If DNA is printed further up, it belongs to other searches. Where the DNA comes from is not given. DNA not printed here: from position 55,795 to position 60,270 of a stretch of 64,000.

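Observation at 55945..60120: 1391-aa surface protein with 6 SbsA-type Ig-like repeats and a 14-blade RCC1 propeller next to the glycan locus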

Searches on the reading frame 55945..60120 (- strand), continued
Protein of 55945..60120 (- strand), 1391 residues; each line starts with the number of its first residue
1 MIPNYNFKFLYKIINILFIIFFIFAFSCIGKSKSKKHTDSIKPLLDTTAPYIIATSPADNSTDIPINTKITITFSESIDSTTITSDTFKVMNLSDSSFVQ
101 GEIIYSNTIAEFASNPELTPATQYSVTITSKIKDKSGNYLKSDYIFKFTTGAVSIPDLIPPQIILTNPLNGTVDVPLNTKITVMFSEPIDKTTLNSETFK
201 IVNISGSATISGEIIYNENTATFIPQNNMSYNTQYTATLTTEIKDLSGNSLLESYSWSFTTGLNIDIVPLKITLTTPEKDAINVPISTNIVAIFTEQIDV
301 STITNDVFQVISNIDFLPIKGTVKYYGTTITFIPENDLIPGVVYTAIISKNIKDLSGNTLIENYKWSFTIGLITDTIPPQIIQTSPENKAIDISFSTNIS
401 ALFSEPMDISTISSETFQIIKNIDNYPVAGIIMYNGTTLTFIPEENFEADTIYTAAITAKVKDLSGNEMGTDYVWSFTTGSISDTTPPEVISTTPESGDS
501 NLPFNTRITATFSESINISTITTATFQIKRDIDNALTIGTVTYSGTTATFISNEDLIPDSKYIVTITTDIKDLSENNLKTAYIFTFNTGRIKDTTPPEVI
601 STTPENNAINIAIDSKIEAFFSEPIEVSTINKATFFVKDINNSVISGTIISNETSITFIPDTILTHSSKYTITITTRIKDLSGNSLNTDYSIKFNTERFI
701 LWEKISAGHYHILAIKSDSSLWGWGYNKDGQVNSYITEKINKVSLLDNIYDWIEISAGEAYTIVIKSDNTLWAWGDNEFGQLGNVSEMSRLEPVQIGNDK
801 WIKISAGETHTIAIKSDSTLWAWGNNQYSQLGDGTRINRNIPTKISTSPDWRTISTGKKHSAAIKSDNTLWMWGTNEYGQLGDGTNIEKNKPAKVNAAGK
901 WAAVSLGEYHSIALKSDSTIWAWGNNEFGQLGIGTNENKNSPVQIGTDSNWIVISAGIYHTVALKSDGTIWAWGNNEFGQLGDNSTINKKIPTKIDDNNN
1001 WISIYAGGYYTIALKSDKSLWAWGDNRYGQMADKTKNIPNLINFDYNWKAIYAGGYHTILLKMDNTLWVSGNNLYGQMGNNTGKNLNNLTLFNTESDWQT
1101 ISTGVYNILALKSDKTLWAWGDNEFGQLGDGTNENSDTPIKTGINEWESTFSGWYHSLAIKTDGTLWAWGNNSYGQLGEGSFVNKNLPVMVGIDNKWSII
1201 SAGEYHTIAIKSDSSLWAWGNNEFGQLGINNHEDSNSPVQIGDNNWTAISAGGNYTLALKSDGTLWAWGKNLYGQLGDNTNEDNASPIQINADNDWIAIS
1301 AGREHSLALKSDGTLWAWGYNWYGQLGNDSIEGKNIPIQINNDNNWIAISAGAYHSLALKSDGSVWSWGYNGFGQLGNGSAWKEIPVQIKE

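Call 7: find_homologous_proteins(query=window:55945-60120:-, max_evalue=1e-10)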
Query window:55945-60120:- (1391 aa): 835 proteins with E <= 1e-10 among 8000 candidates; the best 120 are listed.
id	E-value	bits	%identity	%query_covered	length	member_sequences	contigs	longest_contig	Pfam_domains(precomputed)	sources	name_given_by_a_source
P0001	0.0e+0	3124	100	100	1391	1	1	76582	PF13205.13,PF00415.25,PF13540.13,PF25384.2,PF25390.2,PF04234.19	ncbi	-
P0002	0.0e+0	1414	38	47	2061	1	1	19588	PF13205.13,PF11999.14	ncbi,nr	ncbi:MAG: Ig-like domain-containing protein [bacterium]|nr:Ig-like domain-containing protein [bacter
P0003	0.0e+0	1396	47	96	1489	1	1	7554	PF13205.13,PF00415.25,PF13540.13,PF25384.2,PF25390.2,PF04234.19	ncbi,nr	ncbi:MAG: Ig-like domain-containing protein [Candidatus Firestonebacteria bacterium]|nr:Ig-like doma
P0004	0.0e+0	1254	31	47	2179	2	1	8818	PF13205.13,PF11999.14,PF19078.7,PF04234.19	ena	-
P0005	0.0e+0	1173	39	49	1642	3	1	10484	PF13205.13,PF11999.14,PF04234.19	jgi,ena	-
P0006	0.0e+0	1089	32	48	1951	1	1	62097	PF13205.13,PF17970.8,PF04234.19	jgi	jgi:hypothetical protein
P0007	0.0e+0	1088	35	51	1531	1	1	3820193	PF13205.13,PF04234.19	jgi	jgi:tetrahydromethanopterin S-methyltransferase subunit B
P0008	0.0e+0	1054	35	47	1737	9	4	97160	PF02844.22,PF13205.13,PF06857.17,PF11999.14,PF04234.19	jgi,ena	-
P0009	5.6e-297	1007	45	74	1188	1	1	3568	PF13205.13,PF00415.25,PF13540.13,PF25384.2,PF25390.2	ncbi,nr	ncbi:MAG: Ig-like domain-containing protein, partial [Candidatus Firestonebacteria bacterium]|nr:Ig-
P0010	5.1e-287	974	38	47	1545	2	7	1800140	PF13205.13,PF17970.8,PF04234.19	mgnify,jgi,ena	mgnify:CR=1 FL=1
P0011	9.1e-282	956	41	47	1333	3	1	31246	PF13205.13,PF02110.21,PF19078.7,PF04234.19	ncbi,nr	ncbi:MAG: Ig-like domain-containing protein, partial [Desulfobacterales bacterium]|nr:Ig-like domain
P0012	6.5e-270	917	38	46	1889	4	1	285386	PF13205.13,PF11999.14,PF04234.19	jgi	jgi:hypothetical protein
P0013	1.1e-264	900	34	47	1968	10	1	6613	PF13205.13,PF11999.14,PF04234.19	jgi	jgi:ketosteroid isomerase-like protein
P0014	1.4e-263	896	36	46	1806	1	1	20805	PF13772.12,PF13205.13,PF11999.14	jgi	-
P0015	4.5e-263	894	39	47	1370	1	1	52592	PF13205.13,PF16573.11,PF19078.7,PF04234.19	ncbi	ncbi:MAG: Ig-like domain-containing protein, partial [Balneolaceae bacterium]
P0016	2.0e-260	886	38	47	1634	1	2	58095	PF13205.13,PF11999.14,PF18962.8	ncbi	ncbi:MAG: Ig-like domain-containing protein [Bacteroidota bacterium]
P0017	4.7e-259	881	43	47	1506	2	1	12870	PF13205.13,PF19078.7,PF04234.19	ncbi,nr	ncbi:MAG: Ig-like domain-containing protein, partial [Desulfobacterales bacterium]|nr:Ig-like domain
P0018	4.0e-249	848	39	47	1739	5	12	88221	PF13205.13,PF11999.14,PF18962.8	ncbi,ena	-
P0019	7.9e-249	847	36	47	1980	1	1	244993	PF13205.13,PF11999.14,PF04234.19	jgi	jgi:ketosteroid isomerase-like protein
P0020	3.8e-248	845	35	48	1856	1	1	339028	PF13205.13,PF11999.14,PF04234.19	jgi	-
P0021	1.1e-240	820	37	49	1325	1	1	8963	PF13205.13,PF11999.14,PF04234.19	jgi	jgi:hypothetical protein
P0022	2.7e-240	819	38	47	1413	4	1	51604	PF13205.13,PF11999.14,PF17970.8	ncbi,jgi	jgi:hypothetical protein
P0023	6.2e-236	804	35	50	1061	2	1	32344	PF13205.13,PF11999.14,PF04234.19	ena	-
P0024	1.6e-235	803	39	44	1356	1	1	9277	PF13205.13,PF11999.14,PF02604.27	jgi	jgi:methionine-rich copper-binding protein CopC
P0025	4.8e-235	802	39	47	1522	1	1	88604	PF01006.26,PF06596.17,PF13205.13,PF11999.14,PF18998.7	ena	-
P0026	3.8e-233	795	38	47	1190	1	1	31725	PF13205.13,PF19078.7,PF24558.2,PF04234.19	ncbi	-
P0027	1.9e-227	776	35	51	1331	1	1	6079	PF13205.13,PF19078.7,PF04234.19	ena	-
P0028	2.2e-226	773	37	47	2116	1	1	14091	PF13205.13,PF00041.28,PF04234.19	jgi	jgi:hypothetical protein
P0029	4.7e-220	752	42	47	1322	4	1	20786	PF13205.13,PF11999.14,PF19078.7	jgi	-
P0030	1.8e-219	750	34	47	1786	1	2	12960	PF13205.13,PF04234.19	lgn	-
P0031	5.6e-218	745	39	47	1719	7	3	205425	PF13205.13,PF11999.14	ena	-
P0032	1.6e-217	743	38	47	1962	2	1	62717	PF13205.13,PF11999.14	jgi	-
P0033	1.0e-216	741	37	51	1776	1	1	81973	PF13205.13,PF06739.18,PF04234.19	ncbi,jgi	-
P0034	1.5e-215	737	33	47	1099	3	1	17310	PF22352.3,PF13205.13,PF19078.7,PF18911.7,PF04234.19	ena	-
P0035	8.0e-215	735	36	49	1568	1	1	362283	PF13205.13,PF11999.14,PF04234.19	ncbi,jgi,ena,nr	ncbi:MAG: hypothetical protein CVV42_00755 [Candidatus Riflebacteria bacterium HGW-Riflebacteria-2]|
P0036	2.0e-213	730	41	47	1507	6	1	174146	PF07198.18,PF06596.17,PF16820.12,PF13205.13,PF11999.14,PF18998.7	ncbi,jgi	jgi:hypothetical protein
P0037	3.4e-213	729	36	47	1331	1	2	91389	PF23034.2,PF13205.13,PF11999.14,PF19078.7,PF24558.2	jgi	-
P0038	1.2e-212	727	36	49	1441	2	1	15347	PF13205.13,PF11999.14,PF04234.19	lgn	-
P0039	8.7e-210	718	38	46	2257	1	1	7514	PF13715.13,PF13205.13,PF11999.14,PF13620.13,PF19078.7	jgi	jgi:hypothetical protein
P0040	5.5e-209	715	33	52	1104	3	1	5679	PF13205.13,PF04234.19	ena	-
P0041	1.8e-207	710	36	47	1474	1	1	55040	PF13205.13,PF11999.14,PF04234.19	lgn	-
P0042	3.2e-207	709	28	46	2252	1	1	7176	PF13205.13,PF17970.8,PF17964.8,PF19078.7,PF04234.19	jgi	jgi:hypothetical protein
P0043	1.6e-204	700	40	47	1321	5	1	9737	PF13205.13,PF11999.14,PF19078.7,PF04234.19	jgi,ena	-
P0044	1.8e-204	700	33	47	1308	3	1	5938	PF13205.13,PF19078.7,PF18911.7,PF04234.19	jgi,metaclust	metaclust:\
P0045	1.7e-199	684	36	47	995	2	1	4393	PF13205.13,PF17970.8,PF04234.19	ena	-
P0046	8.3e-198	678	39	47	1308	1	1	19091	PF06596.17,PF13205.13,PF11999.14,PF18998.7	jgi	-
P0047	1.6e-197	677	34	41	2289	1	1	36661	PF13205.13,PF00415.25,PF13287.13,PF13385.14,PF13290.14,PF13540.13,PF25384.2,PF03174.20,PF25390.2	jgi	jgi:alpha-tubulin suppressor-like RCC1 family protein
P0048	1.1e-196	674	42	63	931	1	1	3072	PF13205.13,PF00415.25,PF13540.13,PF25384.2,PF19078.7,PF25390.2,PF04234.19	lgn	-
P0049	3.9e-195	669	40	47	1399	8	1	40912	PF13205.13,PF04234.19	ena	-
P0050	8.1e-195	668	37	46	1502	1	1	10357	PF13205.13,PF11999.14,PF22819.3,PF19078.7,PF04234.19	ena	-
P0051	3.3e-194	666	37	46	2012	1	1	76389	PF13205.13,PF00041.28,PF04234.19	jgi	jgi:hypothetical protein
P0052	4.4e-194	666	38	48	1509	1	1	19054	PF13205.13,PF11999.14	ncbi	ncbi:MAG: Ig-like domain-containing protein [Planctomycetota bacterium]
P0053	2.0e-193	664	42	46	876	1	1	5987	PF13205.13,PF00415.25,PF13540.13,PF25384.2,PF25390.2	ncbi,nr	ncbi:Ig-like domain-containing protein, partial [Candidatus Desantisbacteria bacterium]|nr:Ig-like d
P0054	1.2e-192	661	37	71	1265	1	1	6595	PF07495.20,PF13205.13,PF00415.25,PF13540.13,PF25384.2,PF19078.7,PF25390.2,PF04234.19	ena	-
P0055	4.7e-188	646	37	46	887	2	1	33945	PF13205.13,PF04234.19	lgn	-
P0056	1.1e-185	638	36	47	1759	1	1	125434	PF13205.13,PF11999.14,PF13860.13,PF26758.1,PF04234.19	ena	-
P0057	1.7e-184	634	37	48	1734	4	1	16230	PF13205.13,PF11999.14,PF17970.8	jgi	jgi:uncharacterized protein (TIGR03437 family)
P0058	2.6e-184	633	33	49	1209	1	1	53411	PF13205.13,PF11999.14,PF04234.19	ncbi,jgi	-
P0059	4.5e-184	633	40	48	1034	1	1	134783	PF06136.20,PF13205.13,PF11999.14,PF04234.19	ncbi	-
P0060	3.8e-179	616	40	49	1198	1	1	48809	PF01006.26,PF13205.13,PF11999.14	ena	-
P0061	7.8e-179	615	38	47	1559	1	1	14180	PF13205.13,PF11999.14,PF19078.7,PF04234.19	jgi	jgi:hypothetical protein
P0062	2.9e-178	613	37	46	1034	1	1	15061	PF13205.13,PF11999.14,PF04234.19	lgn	-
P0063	9.0e-177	608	37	47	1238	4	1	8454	PF13205.13,PF11999.14,PF04234.19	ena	-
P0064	1.3e-176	608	35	47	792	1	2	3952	PF13205.13,PF04234.19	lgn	-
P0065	3.2e-175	603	30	47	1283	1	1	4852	PF13205.13,PF17964.8,PF19078.7,PF04234.19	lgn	-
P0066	6.5e-175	602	38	47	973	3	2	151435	PF06136.20,PF13205.13,PF17970.8,PF11344.14,PF04234.19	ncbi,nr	ncbi:MAG: hypothetical protein E3K40_04675 [Candidatus Brocadia sp.]|nr:Ig-like domain-containing pr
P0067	2.1e-173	597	36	48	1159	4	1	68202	PF13205.13,PF11999.14,PF04234.19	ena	-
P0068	9.3e-173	595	31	47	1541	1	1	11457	PF13205.13,PF18435.8,PF24558.2,PF04234.19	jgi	jgi:methionine-rich copper-binding protein CopC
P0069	2.5e-172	594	37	47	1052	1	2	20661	PF13205.13,PF11344.14,PF04234.19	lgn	-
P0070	8.2e-172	592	32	46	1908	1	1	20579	PF14009.13,PF13205.13,PF17656.7,PF04234.19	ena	-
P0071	1.4e-170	588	37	47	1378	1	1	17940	PF13205.13,PF11999.14,PF04234.19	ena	-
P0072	2.7e-169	584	36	47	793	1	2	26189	PF13205.13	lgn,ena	-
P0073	4.3e-166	573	39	49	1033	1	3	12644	PF13205.13,PF11999.14,PF24558.2,PF04234.19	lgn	-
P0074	9.6e-165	569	37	46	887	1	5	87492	PF13205.13,PF04234.19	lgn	-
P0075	1.7e-163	564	31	47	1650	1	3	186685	PF13205.13,PF04234.19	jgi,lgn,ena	-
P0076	3.3e-161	557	33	49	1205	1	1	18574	PF13205.13,PF06739.18,PF04234.19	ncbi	-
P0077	5.1e-161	556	36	46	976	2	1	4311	PF13895.13,PF13205.13,PF19078.7,PF04234.19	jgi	jgi:predicted small lipoprotein YifL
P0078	3.0e-159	550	38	48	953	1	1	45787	PF13205.13,PF11999.14,PF11344.14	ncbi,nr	ncbi:MAG: Ig-like domain-containing protein, partial [bacterium]|nr:Ig-like domain-containing protei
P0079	1.1e-158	548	39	49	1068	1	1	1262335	PF13205.13,PF11999.14,PF18998.7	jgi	-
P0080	2.6e-158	547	34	47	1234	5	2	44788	PF13205.13,PF11999.14,PF04234.19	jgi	jgi:hypothetical protein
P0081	2.9e-158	547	31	48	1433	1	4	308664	PF01839.30,PF13205.13,PF13517.13,PF26111.1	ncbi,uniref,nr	ncbi:hypothetical protein EHQ12_02905 [Leptospira gomenensis]|uniref:SbsA Ig-like domain-containing 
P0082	4.0e-158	547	34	55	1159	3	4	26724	PF13205.13,PF11999.14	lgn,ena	-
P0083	9.3e-158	545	34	48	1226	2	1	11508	PF13205.13,PF11999.14,PF04234.19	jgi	jgi:hypothetical protein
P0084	1.9e-157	544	35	49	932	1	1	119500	PF13205.13,PF11999.14,PF04234.19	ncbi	-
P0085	2.0e-157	544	37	47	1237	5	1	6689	PF13205.13,PF11999.14,PF04234.19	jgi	-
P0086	1.4e-156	541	38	47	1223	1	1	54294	PF13205.13,PF11999.14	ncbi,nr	ncbi:MAG: DUF3494 domain-containing protein [Bacteroidales bacterium]|nr:DUF3494 domain-containing p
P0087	1.6e-156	541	37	47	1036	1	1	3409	PF13205.13,PF19078.7,PF04234.19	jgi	jgi:methionine-rich copper-binding protein CopC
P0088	4.1e-156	540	39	46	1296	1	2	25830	PF13205.13,PF11999.14,PF17970.8,PF04234.19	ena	-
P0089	5.6e-156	540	38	46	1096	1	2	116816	PF13205.13,PF11999.14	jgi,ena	jgi:hypothetical protein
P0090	2.1e-155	538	42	46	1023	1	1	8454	PF07198.18,PF13205.13,PF11999.14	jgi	jgi:hypothetical protein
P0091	4.9e-155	536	31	48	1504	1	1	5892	PF13205.13,PF11999.14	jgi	jgi:hypothetical protein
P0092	1.2e-154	535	36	49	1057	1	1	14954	PF13205.13,PF11999.14,PF11344.14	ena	-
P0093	1.2e-154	535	38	47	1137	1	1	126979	PF13205.13,PF11999.14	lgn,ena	-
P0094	1.8e-154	535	36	48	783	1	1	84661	PF13205.13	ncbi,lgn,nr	ncbi:MAG: Ig-like domain-containing protein [Deltaproteobacteria bacterium]|nr:Ig-like domain-contai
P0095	1.5e-153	531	35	49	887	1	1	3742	PF13205.13,PF04234.19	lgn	-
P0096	1.6e-152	528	33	50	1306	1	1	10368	PF13205.13,PF06739.18,PF19078.7,PF04234.19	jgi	jgi:hypothetical protein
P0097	4.0e-152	527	33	56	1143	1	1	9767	PF13205.13,PF11999.14,PF04234.19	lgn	-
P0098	6.0e-152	526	35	47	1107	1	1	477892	PF13205.13,PF11999.14,PF17970.8,PF19078.7,PF04234.19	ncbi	ncbi:MAG: Ig-like domain-containing protein [Myxococcota bacterium]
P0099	8.4e-151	522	38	47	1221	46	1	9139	PF13205.13,PF11999.14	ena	-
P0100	1.2e-149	519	33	46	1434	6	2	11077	PF13205.13,PF11999.14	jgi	jgi:hypothetical protein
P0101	6.3e-149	516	37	48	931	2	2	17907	PF13205.13,PF04234.19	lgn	-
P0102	1.2e-148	515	38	49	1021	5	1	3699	PF13205.13,PF11999.14,PF17970.8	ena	-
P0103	5.6e-148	513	36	47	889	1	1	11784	PF13205.13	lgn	-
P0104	3.4e-146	507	38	52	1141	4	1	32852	PF13205.13,PF11999.14,PF18998.7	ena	-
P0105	1.6e-145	505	35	47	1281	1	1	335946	PF13205.13,PF11999.14,PF04234.19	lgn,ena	-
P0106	1.7e-145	505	34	49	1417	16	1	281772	PF01839.30,PF13205.13,PF13517.13,PF19078.7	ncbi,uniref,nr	ncbi:hypothetical protein CH378_01210 [Leptospira kmetyi]|uniref:SbsA Ig-like domain-containing prot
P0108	4.4e-145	503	29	46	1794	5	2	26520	PF13205.13,PF01833.31,PF05593.20,PF04234.19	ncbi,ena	-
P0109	5.9e-143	496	32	46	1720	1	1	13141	PF13205.13,PF19078.7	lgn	-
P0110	2.1e-142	495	34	49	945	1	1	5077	PF13205.13,PF11999.14,PF17964.8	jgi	jgi:hypothetical protein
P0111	6.1e-142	493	37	48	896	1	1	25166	PF13205.13,PF11999.14,PF24060.2,PF19078.7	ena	-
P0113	1.2e-141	492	33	51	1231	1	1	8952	PF13205.13,PF17970.8,PF00041.28,PF04234.19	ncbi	-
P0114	2.1e-141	491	33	49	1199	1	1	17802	PF13205.13,PF10342.16,PF04234.19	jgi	-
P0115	7.1e-140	486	38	47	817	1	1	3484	PF06136.20,PF13205.13,PF18962.8,PF13860.13,PF04234.19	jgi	jgi:hypothetical protein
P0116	3.0e-139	484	32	47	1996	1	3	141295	PF07679.23,PF13205.13,PF00415.25,PF13927.13,PF13540.13,PF25384.2,PF19078.7,PF25390.2,PF04234.19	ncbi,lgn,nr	ncbi:MAG: Ig-like domain-containing protein [Deltaproteobacteria bacterium]|nr:Ig-like domain-contai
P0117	2.6e-138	481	32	50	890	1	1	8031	PF13205.13,PF04234.19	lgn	-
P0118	3.2e-138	481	35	47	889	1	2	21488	PF13205.13,PF04234.19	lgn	-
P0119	3.9e-138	480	34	47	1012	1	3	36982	PF13205.13,PF11999.14,PF04234.19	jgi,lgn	jgi:hypothetical protein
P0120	1.3e-137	479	36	46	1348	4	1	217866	PF13205.13,PF01833.31,PF11999.14,PF04234.19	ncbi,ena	-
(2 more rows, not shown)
